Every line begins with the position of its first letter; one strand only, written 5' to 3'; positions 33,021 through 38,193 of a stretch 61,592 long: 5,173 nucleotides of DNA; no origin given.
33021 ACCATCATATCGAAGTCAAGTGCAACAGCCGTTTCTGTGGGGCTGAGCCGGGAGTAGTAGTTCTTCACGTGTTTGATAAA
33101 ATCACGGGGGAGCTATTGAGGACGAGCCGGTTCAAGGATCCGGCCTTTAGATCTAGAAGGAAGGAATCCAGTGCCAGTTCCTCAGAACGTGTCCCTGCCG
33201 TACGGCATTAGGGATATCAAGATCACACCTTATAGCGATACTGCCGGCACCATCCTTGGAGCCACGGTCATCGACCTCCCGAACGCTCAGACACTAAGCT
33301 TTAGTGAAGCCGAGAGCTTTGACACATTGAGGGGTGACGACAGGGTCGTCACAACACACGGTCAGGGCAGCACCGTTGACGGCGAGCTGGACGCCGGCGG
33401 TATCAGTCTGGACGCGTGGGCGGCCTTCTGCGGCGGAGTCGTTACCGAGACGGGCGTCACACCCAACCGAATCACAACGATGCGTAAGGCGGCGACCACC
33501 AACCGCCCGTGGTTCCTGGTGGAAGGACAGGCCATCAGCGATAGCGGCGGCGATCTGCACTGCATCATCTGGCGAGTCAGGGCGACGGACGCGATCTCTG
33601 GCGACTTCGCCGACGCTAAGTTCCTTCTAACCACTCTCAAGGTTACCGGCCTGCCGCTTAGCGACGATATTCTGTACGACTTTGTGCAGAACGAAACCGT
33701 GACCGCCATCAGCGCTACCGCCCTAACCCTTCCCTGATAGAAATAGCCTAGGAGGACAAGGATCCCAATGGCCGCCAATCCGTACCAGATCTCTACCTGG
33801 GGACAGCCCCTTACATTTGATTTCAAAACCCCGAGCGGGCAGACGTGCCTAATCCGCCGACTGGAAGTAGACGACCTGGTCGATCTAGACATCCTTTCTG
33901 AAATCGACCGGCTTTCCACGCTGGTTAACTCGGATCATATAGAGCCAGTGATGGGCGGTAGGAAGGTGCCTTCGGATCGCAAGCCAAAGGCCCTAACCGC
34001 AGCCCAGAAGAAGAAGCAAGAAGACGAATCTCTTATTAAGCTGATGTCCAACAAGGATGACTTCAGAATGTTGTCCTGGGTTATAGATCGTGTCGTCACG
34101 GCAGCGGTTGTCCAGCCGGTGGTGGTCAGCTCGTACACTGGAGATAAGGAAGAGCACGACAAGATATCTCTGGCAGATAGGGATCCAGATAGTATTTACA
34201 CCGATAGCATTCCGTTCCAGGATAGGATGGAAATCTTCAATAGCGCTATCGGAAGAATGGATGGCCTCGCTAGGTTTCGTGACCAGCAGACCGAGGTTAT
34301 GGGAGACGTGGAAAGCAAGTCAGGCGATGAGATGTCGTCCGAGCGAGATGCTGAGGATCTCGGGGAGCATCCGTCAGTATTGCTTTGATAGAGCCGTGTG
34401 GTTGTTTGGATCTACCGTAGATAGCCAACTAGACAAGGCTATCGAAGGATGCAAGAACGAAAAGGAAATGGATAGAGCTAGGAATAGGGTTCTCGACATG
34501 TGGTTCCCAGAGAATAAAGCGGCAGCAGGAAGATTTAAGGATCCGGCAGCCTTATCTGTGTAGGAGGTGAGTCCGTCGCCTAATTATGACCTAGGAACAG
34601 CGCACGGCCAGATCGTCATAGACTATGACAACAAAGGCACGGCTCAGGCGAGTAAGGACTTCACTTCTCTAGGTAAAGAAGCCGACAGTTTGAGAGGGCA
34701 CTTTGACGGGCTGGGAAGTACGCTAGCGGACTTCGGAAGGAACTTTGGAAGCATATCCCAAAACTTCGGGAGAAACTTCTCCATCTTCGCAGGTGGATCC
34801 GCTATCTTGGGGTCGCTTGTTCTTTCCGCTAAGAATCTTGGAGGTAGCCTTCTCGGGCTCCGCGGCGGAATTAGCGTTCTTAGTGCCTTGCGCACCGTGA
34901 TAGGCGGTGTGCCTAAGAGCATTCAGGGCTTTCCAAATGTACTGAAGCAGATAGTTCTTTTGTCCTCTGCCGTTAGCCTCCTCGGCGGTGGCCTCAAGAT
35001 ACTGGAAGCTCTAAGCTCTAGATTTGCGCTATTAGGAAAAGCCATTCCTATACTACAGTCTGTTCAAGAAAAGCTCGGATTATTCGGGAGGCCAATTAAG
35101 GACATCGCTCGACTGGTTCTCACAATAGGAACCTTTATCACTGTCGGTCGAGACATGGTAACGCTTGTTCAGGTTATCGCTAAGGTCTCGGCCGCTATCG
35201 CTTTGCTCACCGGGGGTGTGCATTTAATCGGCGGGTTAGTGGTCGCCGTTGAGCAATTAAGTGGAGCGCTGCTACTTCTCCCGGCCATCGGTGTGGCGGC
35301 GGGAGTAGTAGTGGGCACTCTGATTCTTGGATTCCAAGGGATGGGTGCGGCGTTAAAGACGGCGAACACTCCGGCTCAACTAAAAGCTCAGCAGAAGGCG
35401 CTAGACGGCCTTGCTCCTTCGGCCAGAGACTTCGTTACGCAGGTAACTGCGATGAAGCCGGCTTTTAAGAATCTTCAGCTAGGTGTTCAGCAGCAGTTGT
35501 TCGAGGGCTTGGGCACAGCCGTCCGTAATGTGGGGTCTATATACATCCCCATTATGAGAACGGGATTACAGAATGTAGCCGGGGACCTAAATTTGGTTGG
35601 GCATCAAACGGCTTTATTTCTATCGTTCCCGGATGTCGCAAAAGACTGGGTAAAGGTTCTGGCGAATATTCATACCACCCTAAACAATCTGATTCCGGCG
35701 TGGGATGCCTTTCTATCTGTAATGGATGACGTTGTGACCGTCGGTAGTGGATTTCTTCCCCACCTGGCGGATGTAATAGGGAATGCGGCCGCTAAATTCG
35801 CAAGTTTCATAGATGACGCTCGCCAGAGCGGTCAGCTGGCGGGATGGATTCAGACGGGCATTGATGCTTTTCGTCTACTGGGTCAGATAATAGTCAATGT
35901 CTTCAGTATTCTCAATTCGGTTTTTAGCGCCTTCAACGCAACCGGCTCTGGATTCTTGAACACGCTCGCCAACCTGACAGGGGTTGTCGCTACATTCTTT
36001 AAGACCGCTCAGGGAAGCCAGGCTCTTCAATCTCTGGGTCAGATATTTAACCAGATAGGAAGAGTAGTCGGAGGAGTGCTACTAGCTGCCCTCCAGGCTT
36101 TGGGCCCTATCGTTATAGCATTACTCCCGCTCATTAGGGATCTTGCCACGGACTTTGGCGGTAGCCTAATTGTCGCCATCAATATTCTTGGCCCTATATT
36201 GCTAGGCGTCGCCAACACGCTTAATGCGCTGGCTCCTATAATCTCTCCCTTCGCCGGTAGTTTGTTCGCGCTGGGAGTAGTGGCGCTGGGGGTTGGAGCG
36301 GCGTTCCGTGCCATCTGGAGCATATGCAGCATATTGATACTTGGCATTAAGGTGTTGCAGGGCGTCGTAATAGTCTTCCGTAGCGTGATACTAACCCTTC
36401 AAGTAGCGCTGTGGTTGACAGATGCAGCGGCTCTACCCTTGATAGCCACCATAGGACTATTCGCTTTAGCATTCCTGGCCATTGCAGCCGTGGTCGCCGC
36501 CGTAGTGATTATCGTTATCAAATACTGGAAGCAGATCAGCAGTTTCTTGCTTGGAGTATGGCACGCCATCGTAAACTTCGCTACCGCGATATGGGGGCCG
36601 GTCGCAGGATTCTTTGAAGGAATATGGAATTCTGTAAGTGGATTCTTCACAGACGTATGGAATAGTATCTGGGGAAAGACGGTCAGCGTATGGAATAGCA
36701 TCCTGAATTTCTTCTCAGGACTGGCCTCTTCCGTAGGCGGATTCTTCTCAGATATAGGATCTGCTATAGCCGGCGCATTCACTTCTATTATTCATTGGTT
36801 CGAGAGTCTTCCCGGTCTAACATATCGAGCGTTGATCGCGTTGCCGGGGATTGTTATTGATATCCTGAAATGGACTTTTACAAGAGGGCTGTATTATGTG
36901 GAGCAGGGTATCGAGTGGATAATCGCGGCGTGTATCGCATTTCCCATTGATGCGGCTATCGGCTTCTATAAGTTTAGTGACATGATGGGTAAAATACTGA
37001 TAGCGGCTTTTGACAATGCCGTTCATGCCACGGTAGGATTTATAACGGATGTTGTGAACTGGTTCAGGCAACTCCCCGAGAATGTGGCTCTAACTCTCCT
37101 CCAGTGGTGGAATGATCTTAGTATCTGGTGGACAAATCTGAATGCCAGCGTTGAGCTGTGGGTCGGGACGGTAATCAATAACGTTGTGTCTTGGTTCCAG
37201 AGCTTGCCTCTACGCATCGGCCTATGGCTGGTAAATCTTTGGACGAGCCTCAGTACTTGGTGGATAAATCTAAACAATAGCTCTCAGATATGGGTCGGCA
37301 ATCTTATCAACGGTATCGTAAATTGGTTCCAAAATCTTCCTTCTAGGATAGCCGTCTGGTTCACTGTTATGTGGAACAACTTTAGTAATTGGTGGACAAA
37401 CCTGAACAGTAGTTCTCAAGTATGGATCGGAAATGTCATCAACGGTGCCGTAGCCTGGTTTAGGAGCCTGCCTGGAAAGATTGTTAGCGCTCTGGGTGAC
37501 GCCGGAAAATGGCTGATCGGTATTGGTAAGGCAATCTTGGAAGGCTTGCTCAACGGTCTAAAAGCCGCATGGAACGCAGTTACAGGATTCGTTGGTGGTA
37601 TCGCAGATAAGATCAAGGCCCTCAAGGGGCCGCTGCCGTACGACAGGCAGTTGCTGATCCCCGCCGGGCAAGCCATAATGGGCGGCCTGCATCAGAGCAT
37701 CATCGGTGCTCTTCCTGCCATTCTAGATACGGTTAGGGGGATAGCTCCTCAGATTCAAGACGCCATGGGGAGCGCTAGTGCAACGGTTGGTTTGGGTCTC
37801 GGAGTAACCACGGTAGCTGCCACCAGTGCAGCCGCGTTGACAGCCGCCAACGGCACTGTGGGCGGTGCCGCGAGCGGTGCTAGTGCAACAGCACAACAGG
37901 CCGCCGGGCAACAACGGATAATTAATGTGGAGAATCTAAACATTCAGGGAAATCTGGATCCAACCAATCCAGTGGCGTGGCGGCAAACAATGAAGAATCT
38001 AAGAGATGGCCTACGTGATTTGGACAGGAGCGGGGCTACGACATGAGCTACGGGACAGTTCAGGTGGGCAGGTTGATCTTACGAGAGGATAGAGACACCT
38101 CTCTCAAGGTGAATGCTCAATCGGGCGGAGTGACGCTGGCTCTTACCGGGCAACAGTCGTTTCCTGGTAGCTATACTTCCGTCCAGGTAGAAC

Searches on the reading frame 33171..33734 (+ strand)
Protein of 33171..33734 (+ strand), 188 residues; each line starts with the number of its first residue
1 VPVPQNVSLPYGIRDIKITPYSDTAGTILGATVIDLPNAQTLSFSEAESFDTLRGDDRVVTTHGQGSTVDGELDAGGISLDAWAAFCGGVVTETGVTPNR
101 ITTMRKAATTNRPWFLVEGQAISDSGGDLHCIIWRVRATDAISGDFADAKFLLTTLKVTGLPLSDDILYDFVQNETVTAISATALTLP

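Call 67: search_protein_families(library=phrogs, proteins=[window:33171-33734:+], max_evalue=0.001)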
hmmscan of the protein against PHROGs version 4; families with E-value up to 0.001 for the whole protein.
window:33171-33734:+ (188 aa): 2 families
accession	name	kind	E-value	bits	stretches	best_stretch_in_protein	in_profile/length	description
phrog_4971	-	tail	4.1e-75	253.7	1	1-188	1-191/283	major tail protein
phrog_88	-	tail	0.00028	21.3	1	9-96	23-110/291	major tail protein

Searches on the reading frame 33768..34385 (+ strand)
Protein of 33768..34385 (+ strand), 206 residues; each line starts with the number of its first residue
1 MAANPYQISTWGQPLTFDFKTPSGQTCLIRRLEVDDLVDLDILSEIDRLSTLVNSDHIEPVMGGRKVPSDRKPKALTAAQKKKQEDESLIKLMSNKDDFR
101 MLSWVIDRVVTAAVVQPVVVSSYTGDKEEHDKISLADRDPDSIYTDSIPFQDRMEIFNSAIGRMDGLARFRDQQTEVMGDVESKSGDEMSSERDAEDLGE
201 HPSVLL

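Call 67: search_protein_families(library=phrogs, proteins=[window:33768-34385:+], max_evalue=0.001)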
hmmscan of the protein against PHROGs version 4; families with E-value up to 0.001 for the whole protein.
window:33768-34385:+ (206 aa): 1 family
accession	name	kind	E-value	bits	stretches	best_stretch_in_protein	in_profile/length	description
phrog_4336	-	tail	3.1e-30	106.4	1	9-194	64-233/244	tail assembly chaperone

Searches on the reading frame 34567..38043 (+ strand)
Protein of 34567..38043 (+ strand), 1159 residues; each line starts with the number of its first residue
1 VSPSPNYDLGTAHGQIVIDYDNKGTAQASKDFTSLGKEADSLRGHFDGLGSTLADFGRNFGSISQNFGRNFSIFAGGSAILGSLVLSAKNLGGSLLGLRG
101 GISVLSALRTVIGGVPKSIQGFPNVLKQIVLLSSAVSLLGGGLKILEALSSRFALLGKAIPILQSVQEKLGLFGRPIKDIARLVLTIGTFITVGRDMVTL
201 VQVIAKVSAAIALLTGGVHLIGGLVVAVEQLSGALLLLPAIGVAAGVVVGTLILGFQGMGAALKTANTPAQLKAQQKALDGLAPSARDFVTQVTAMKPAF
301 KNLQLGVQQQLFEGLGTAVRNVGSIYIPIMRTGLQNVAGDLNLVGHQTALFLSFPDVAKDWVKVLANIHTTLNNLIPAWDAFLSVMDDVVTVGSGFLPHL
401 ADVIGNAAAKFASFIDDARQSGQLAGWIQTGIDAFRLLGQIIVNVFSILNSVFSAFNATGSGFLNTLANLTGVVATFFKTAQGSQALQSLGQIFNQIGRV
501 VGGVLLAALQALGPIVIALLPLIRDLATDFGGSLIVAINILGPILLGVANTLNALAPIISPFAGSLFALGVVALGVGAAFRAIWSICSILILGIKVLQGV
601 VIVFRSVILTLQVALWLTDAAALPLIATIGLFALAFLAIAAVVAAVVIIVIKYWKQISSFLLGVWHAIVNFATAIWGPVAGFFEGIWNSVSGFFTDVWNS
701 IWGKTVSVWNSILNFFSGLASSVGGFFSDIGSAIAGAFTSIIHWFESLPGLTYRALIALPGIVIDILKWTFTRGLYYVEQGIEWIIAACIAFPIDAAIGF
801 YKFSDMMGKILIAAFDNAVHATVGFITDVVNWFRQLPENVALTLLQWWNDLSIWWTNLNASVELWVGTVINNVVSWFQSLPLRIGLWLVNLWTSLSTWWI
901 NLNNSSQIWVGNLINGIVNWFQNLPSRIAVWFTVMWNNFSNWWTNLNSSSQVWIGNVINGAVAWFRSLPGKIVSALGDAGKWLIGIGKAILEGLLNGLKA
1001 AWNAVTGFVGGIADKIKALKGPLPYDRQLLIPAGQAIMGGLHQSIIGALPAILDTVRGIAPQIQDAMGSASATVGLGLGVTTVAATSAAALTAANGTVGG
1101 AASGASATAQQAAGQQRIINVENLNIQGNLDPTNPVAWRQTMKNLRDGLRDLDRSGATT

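Call 67: search_protein_families(library=phrogs, proteins=[window:34567-38043:+], max_evalue=0.001)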
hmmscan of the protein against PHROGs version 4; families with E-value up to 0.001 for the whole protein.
window:34567-38043:+ (1159 aa): 22 families
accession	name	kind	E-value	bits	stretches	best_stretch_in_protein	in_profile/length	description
phrog_305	-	tail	1.2e-86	293.3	2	209-756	156-661/1001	tail length tape measure protein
phrog_6435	-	tail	7e-50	170.6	2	181-607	258-676/2090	tail length tape measure protein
phrog_3547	-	tail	2.7e-46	159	1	271-489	309-528/1767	tail length tape measure protein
phrog_58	-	tail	8.9e-46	157.9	2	813-1124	777-1044/1544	tail length tape measure protein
phrog_934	-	tail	5.4e-41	141.1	1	202-554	172-537/1988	tail length tape measure protein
phrog_6090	-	tail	4.5e-40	138.3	1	262-489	447-674/1853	tail length tape measure protein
phrog_2337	-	tail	1.8e-24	87.1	1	190-496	154-457/1326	tail length tape measure protein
phrog_5493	-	tail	1.3e-20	74.4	1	431-1112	500-1051/1102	tail length tape measure protein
phrog_1272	-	tail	3.7e-20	72.3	2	866-1017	1332-1476/1606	tail length tape measure protein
phrog_4197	-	tail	7.7e-18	64.7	1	270-1068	497-1115/1783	tail length tape measure protein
phrog_5448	-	tail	2.8e-17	62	1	466-1114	1497-2058/3103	tail length tape measure protein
phrog_24198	-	unknown function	8.1e-17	62.6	1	983-1085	180-282/350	-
phrog_1535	-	tail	3.7e-15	56.2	1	359-847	604-990/1152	tail length tape measure protein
phrog_4200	-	tail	1e-11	45.1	1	594-1131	185-635/732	tail length tape measure protein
phrog_7025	-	tail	2.8e-11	42.2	1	272-531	821-1090/2880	tail length tape measure protein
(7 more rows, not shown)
